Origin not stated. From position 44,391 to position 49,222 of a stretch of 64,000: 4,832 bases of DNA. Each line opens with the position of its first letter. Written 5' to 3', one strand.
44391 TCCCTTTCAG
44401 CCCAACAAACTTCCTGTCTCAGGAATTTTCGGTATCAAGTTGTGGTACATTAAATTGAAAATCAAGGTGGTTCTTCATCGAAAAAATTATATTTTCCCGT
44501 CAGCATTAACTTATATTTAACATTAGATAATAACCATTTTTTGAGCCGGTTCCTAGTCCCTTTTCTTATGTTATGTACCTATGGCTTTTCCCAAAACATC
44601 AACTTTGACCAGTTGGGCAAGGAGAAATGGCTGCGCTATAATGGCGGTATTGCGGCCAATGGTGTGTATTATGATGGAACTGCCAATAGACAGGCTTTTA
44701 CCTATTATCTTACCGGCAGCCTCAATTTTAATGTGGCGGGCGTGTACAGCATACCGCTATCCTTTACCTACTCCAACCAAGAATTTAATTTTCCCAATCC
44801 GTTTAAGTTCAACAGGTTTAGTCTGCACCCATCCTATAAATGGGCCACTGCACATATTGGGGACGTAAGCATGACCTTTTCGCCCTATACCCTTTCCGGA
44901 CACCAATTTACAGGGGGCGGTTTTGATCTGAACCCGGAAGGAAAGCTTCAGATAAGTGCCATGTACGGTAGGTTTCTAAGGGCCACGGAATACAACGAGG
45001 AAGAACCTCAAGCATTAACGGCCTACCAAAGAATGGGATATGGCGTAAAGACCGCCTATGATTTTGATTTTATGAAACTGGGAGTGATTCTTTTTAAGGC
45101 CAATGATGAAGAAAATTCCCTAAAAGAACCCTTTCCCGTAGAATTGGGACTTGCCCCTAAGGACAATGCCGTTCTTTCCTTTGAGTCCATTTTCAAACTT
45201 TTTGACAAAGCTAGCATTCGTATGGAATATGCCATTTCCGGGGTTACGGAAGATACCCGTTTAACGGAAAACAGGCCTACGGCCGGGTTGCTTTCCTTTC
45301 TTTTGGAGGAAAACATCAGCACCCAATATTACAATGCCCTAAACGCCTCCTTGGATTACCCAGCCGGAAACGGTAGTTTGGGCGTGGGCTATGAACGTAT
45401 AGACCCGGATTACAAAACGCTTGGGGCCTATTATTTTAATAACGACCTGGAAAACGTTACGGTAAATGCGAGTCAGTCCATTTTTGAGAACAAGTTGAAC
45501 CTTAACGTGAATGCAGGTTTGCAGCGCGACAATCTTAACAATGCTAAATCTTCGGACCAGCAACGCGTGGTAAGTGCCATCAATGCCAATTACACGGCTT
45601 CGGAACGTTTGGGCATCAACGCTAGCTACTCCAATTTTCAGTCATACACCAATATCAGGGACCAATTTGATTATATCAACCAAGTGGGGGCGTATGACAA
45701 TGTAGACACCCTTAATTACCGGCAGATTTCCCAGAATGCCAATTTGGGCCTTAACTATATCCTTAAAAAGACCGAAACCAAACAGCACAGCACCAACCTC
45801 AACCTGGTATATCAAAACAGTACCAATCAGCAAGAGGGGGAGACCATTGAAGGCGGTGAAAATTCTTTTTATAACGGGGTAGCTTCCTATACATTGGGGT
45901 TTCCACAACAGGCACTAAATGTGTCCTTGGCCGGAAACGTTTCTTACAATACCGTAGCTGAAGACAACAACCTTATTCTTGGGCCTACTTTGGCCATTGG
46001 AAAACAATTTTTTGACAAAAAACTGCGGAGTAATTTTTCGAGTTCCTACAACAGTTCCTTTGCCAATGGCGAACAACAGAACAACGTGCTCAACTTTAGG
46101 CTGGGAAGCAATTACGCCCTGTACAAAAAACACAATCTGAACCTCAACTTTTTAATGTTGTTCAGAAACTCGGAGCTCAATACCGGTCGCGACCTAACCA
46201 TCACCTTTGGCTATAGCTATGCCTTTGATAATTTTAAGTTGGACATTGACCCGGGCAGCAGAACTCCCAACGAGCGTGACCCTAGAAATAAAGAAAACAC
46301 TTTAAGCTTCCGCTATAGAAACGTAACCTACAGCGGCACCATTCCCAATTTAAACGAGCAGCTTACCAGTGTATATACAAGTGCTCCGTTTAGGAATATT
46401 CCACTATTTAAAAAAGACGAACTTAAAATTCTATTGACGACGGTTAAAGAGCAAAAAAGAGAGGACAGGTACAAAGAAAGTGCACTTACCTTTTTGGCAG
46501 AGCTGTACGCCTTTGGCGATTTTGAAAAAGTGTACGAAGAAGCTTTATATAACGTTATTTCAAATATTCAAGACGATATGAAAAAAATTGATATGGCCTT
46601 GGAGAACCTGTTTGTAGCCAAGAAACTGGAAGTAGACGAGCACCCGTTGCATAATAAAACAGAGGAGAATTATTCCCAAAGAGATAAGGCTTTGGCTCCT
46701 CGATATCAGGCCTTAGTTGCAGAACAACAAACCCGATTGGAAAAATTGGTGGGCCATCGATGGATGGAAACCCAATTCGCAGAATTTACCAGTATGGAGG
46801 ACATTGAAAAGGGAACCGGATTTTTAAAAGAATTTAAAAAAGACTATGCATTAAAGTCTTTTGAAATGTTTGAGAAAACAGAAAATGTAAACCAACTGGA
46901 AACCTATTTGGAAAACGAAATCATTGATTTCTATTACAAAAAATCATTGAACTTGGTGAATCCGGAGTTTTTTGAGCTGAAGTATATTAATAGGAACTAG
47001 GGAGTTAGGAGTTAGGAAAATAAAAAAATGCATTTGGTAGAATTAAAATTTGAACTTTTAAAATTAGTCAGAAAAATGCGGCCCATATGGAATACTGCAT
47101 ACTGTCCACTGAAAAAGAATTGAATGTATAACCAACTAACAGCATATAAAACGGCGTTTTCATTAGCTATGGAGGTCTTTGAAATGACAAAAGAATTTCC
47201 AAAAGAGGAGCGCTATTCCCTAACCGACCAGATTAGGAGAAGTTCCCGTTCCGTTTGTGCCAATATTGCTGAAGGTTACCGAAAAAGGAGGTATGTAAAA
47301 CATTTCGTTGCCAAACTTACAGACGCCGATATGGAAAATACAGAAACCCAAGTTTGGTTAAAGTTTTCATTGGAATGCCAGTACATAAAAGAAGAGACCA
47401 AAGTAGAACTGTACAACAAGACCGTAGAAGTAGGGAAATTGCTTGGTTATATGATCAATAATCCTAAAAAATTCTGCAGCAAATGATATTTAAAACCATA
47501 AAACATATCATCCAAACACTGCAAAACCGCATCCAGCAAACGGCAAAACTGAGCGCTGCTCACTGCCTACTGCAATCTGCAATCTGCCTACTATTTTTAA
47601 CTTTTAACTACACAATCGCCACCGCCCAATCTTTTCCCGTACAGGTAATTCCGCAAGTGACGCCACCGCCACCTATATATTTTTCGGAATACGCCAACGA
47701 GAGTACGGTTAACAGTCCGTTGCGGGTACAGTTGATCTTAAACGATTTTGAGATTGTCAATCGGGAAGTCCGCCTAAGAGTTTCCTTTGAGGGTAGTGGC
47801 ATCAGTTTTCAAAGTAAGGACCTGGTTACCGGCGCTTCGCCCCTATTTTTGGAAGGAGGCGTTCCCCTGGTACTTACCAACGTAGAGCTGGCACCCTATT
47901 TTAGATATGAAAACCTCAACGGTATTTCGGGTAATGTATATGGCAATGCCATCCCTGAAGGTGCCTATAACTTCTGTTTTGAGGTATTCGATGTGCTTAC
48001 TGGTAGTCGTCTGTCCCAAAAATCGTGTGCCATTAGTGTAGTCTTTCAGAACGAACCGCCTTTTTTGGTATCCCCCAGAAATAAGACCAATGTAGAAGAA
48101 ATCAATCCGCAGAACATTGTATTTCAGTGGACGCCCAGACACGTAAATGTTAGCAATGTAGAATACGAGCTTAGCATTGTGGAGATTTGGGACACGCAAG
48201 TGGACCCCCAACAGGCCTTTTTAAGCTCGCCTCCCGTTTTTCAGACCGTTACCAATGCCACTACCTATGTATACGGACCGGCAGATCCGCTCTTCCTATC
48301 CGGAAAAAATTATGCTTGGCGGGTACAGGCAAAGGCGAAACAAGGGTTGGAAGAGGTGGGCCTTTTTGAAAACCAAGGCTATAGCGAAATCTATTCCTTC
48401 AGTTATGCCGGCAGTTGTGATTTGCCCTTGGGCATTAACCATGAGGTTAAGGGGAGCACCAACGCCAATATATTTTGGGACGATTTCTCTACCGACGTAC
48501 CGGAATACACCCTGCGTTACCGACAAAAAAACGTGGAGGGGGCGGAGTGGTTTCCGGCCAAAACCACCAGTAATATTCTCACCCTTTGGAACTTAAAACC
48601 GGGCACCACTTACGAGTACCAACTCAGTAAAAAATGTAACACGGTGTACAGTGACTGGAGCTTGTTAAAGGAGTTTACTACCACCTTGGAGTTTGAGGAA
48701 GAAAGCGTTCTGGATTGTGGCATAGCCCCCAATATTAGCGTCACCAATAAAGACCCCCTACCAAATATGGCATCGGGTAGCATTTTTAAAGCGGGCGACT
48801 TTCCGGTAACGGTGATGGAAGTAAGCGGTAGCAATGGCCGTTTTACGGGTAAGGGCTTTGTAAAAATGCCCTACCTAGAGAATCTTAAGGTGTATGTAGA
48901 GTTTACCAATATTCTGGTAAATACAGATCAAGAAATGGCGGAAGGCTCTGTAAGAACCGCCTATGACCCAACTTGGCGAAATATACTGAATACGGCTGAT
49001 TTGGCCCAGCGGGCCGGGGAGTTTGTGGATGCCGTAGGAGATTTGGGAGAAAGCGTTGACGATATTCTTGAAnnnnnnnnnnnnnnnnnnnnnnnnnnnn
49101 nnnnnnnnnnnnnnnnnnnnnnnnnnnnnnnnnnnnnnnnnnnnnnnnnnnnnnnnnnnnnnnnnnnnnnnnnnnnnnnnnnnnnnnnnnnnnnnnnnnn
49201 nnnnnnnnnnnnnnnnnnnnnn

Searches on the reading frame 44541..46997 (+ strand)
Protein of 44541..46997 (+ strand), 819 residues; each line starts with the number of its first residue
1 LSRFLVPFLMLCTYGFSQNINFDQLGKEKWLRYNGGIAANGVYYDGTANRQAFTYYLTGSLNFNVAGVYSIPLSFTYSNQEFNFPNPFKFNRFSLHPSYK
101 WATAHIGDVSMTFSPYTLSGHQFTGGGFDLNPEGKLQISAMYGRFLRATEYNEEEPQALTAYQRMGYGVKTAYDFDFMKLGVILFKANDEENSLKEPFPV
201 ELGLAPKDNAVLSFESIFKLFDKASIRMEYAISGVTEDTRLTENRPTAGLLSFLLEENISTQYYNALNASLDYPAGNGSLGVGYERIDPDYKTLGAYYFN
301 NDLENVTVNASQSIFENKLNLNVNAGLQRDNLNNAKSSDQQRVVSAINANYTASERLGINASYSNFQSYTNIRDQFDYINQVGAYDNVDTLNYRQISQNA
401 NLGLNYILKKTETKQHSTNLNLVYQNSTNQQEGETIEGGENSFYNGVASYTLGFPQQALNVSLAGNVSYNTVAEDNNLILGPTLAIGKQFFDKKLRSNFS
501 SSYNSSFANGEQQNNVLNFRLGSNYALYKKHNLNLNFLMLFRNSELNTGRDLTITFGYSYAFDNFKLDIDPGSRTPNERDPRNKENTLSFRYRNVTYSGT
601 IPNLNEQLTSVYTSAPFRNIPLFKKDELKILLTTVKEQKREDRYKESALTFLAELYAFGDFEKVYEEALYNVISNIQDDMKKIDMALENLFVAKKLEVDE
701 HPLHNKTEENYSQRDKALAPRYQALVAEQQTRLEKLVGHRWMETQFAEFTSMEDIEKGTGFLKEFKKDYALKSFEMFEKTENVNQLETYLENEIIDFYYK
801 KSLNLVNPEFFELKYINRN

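Call 4: search_protein_families(library=pfam, proteins=[window:44541-46997:+], max_evalue=0.1)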
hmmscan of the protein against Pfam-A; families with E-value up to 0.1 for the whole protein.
window:44541-46997:+ (819 aa): 0 families

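Call 5: search_protein_families(library=ncbifam, proteins=[window:44541-46997:+], max_evalue=0.1)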
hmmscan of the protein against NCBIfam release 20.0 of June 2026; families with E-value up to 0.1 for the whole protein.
window:44541-46997:+ (819 aa): 0 families

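Call 75: search_solved_structures(query=window:44541-46997:+, max_evalue=1)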
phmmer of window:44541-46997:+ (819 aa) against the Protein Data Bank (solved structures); distinct sequences matched with E-value up to 1: 1.
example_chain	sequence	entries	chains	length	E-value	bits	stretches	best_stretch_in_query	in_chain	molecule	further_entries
2ymu_A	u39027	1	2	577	0.51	11.8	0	117-173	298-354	WD-40 REPEAT PROTEIN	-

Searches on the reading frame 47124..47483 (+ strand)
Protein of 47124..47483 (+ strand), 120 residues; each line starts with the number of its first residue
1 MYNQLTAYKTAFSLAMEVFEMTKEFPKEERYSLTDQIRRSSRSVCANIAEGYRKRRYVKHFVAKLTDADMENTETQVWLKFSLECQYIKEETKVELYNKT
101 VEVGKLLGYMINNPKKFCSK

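Call 4: search_protein_families(library=pfam, proteins=[window:47124-47483:+], max_evalue=0.1)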
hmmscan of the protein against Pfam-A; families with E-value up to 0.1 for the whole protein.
window:47124-47483:+ (120 aa): 3 families
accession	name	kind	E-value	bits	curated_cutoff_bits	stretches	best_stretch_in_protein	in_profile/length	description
PF05635.17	23S_rRNA_IVP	-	5.8e-33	113.7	33.8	1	4-107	2-104/106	23S rRNA-intervening sequence protein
PF22296.2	bAvd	-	5.2e-10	40.2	40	1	14-112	10-105/107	bAvd-like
PF16134.10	THOC2_N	-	0.016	14.3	27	1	7-56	563-613/632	THO complex subunit 2 N-terminus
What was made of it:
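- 47124..47486 (+): 120-aa four-helix-bundle gene (23S rRNA IVS protein / bAvd-like family). It is an insertion specific to this genome and overlaps the FN3 start codon by ATGA. PF05635 E=6e-33 and PF22296 E=5e-10 (call 4).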

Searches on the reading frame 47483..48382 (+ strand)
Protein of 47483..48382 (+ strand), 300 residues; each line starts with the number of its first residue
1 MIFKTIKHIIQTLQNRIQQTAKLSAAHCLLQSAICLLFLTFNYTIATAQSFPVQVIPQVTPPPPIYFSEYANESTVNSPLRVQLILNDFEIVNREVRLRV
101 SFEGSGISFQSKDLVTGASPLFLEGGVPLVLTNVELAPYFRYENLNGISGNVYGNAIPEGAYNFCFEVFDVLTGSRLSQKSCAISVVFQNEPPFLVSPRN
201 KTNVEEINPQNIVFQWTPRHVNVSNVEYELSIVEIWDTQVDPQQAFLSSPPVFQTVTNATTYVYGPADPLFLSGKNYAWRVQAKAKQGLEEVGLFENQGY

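Call 33: search_protein_families(library=ncbifam, proteins=[window:47483-48382:+], max_evalue=10)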
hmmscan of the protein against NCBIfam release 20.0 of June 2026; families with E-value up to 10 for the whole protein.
window:47483-48382:+ (300 aa): 1 family
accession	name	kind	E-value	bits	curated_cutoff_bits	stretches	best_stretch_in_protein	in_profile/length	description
TIGR02542.1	T_forsyth_147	domain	0.06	13.3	67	1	128-181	83-138/145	TANFOR domain-containing protein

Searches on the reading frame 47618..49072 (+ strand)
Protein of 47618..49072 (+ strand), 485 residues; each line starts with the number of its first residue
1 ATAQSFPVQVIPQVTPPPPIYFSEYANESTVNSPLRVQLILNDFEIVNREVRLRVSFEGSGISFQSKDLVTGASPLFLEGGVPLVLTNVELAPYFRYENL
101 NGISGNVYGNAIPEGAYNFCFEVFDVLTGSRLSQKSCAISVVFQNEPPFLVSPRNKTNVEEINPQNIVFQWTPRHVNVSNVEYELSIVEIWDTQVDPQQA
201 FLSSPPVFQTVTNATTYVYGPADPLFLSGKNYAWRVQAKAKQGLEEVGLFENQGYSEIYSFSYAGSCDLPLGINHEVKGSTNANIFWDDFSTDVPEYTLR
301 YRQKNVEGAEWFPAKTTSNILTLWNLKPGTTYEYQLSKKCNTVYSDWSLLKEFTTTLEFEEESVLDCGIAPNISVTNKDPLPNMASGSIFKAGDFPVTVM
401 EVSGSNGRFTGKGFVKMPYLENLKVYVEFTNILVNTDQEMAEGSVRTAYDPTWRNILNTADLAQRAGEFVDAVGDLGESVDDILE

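Call 53: find_related_loci(query=A3, collection=genome_contigs, flank=10000)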
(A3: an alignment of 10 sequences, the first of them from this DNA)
Query A3 (485 aa) in genome_contigs; peptide patterns used: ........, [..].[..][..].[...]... (x = any residue, [..] = any of these).
179 stretches matched a pattern; 143 encode a relative of the query (tblastn E <= 1e-3); the best 80 are kept; 79 distinct loci.
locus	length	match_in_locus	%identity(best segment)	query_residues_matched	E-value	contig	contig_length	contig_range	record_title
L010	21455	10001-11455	83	1-485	0e+0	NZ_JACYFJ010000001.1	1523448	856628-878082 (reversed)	Euzebyella saccharophila strain 7SM30 NODE_1_length_1523448_cov_100.147, whole genome shotgun sequence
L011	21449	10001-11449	82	3-485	0e+0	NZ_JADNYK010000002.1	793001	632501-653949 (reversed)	Pseudozobellia sp. WGM2 NODE_2_length_793001_cov_76.445314, whole genome shotgun sequence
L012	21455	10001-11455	78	1-483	0e+0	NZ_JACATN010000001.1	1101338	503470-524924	Zobellia barbeyronii strain KMM 6746 NODE_1_length_1101338, whole genome shotgun sequence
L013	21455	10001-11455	74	1-485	0e+0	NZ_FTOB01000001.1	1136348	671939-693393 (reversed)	Zobellia uliginosa strain DSM 2061, whole genome shotgun sequence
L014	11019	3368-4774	75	3-478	0e+0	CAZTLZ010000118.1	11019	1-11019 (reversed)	MAG TPA_asm: uncultured Maribacter sp. isolate SRP065251_co2_52 genome assembly, contig: NODE_4941_length_11019_cov_3.50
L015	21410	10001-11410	74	2-471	0e+0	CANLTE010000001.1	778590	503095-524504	uncultured Maribacter sp. isolate 4-549.fasta genome assembly, contig: NODE_1, whole genome shotgun sequence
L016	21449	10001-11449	74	3-485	0e+0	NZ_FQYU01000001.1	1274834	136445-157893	Pseudozobellia thermophila strain DSM 19858, whole genome shotgun sequence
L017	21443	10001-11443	73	3-484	0e+0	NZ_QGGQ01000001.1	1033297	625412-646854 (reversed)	Maribacter polysiphoniae strain DSM 23514 LX92DRAFT_scaffold00001.1, whole genome shotgun sequence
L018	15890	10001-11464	72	3-484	0e+0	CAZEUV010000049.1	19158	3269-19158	MAG TPA_asm: uncultured Maribacter sp. isolate SRP128015_co1_88 genome assembly, contig: NODE_3911_length_19158_cov_16.3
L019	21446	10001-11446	73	3-485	0e+0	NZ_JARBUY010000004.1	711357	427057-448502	Maribacter polysaccharolyticus strain D37 NODE_4_length_711357_cov_107.775346, whole genome shotgun sequence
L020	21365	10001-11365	77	3-457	0e+0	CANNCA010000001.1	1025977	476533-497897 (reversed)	uncultured Flavobacteriaceae bacterium isolate N2Y089-1.fasta genome assembly, contig: NODE_1, whole genome shotgun sequ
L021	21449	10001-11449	72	3-485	0e+0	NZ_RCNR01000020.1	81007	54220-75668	Zobellia amurskyensis strain KMM 3526 contig00020, whole genome shotgun sequence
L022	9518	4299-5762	71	5-485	0e+0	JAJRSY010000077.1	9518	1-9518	MAG: Bacteroidetes bacterium isolate Dive96_bin1.168 k141_1370259, whole genome shotgun sequence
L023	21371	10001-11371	76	1-457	0e+0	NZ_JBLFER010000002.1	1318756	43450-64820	Maribacter sp. 2308TA10-17 2308TA10-17_2, whole genome shotgun sequence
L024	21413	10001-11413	72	1-482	0e+0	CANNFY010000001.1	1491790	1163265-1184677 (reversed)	uncultured Maribacter sp. isolate 929-3Z.fasta genome assembly, contig: NODE_1, whole genome shotgun sequence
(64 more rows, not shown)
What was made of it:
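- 79 species loci were collected (call 53).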

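Call 77: search_solved_structures(query=A3, max_evalue=1)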
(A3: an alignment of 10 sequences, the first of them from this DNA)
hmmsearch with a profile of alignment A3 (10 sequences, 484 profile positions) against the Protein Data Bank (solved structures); distinct sequences matched with E-value up to 1: 80 (the best 60 are shown).
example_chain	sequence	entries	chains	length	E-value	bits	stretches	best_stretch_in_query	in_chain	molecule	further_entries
1x5l_A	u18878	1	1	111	2e-06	29.9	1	271-354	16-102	Ephrin type-A receptor 8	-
2jll_A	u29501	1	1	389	1e-05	27.6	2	287-345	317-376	NEURAL CELL ADHESION MOLECULE 2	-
1tdq_A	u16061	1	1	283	1.6e-05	27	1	255-343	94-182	Tenascin-R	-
2edd_A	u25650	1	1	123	2e-05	26.6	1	286-357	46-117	Netrin receptor DCC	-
8t9b_I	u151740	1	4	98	2.6e-05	26.2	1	272-354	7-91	Ephrin type-A receptor 2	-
9ot8_A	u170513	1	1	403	5.9e-05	25.1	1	279-338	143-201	FN3con-9 - FN3con-41 fusion,Galectin-3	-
4plo_B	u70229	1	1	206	6e-05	25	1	285-356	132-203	Netrin receptor DCC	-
4urt_B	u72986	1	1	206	0.0002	23.3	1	286-358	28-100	NETRIN RECEPTOR DCC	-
5x83_B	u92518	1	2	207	0.0002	23.3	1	286-358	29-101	Netrin receptor DCC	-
2x10_A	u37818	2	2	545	0.00039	22.4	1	269-355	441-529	EPHRIN TYPE-A RECEPTOR 2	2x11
3fl7_A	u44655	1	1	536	0.00046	22.1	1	269-354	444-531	Ephrin receptor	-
6tpw_A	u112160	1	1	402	0.00066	21.6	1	268-355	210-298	Receptor-type tyrosine-protein phosphatase F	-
7s7k_A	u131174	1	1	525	0.00067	21.6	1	230-361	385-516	Ephrin type-B receptor 2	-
7k7j_A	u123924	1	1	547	0.0015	20.4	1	263-344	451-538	Ephrin type-B receptor 6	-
6tpu_A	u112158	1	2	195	0.0034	19.3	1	269-355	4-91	Receptor-type tyrosine-protein phosphatase F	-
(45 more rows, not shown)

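Call 82: search_protein_families(library=ncbifam, alignment_id=A3, max_evalue=1)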
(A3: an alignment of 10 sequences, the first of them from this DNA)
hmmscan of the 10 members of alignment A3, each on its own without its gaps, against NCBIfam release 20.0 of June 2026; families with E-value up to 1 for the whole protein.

A. member 1, seq(485 aa): 1 family
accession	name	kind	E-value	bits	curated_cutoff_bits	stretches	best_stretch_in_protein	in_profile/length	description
TIGR02542.1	T_forsyth_147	domain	0.12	12.3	67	1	83-136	83-138/145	TANFOR domain-containing protein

B. families by the number of members that match (of 10 scanned): 1 family
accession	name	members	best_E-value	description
TIGR02542.1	T_forsyth_147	3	0.0056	TANFOR domain-containing protein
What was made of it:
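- On TANFOR-class polymorphic toxins (TIGR02542): 3 of 10 N modules hit, with best E=0.0056 (calls 33, 82).
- Closest known: TANFOR-domain polymorphic toxins of Bacteroidetes. Different: It hits 3 of 10 N modules with best E=0.006, always colinear (calls 33, 82).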

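Call 87: search_protein_families(library=pfam, proteins=[L013:7328-9784:+], max_evalue=0.01)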
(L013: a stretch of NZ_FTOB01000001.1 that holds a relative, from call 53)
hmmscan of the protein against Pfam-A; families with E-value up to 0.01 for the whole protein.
L013:7328-9784:+ (819 aa): 0 families
